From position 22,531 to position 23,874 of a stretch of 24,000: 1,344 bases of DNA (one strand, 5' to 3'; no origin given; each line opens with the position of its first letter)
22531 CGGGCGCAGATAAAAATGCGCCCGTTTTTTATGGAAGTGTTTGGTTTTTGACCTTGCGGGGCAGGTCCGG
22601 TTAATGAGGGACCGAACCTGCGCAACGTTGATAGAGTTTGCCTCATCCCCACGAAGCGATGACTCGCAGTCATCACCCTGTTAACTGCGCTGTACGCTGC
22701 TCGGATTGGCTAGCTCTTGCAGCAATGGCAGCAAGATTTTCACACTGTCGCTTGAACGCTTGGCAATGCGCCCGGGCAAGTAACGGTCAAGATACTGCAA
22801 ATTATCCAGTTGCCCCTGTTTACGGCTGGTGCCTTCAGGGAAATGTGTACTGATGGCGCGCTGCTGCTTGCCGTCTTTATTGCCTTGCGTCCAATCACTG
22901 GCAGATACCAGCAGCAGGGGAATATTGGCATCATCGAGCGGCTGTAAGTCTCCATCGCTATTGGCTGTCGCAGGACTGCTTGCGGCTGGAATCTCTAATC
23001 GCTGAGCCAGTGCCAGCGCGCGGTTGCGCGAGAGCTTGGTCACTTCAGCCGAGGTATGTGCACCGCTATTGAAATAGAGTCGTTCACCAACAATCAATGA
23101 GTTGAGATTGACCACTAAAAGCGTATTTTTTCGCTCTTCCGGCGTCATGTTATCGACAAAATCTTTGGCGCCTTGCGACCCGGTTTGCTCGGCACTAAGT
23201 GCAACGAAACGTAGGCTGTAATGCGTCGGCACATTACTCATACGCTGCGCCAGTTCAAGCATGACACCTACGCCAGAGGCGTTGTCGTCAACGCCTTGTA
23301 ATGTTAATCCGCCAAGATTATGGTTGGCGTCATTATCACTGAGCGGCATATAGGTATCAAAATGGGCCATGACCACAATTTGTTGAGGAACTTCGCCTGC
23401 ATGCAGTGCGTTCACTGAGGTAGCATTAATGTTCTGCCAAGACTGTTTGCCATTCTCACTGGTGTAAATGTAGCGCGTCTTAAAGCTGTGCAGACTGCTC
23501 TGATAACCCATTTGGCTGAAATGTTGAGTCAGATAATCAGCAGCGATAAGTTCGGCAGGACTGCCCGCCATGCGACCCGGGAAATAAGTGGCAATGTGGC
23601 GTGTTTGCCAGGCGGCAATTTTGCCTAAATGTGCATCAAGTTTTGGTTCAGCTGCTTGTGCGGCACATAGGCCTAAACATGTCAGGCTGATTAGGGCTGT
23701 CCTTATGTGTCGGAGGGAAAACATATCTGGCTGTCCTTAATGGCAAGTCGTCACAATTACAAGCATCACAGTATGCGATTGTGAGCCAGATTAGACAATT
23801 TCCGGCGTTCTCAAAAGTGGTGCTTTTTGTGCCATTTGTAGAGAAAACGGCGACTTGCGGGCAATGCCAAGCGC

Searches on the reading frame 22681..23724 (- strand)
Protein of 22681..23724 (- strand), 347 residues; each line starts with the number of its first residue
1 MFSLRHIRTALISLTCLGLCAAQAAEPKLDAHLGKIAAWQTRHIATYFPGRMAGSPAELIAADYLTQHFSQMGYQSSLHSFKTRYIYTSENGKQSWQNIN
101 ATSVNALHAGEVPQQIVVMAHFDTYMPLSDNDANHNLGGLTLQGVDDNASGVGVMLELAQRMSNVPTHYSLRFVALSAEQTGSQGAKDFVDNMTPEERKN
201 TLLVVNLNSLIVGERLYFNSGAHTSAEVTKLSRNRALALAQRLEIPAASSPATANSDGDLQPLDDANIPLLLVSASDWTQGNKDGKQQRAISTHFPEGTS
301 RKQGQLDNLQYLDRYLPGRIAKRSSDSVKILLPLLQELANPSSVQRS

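Call 18: search_protein_families(library=ncbifam, proteins=[window:22681-23724:-], max_evalue=1e-10)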
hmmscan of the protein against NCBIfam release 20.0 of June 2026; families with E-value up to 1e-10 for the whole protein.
window:22681-23724:- (347 aa): 1 family
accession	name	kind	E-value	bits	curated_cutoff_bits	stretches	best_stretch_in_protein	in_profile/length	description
NF007568.0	PRK10199.1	equivalog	2.2e-144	481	298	1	1-342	1-345/346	aminopeptidase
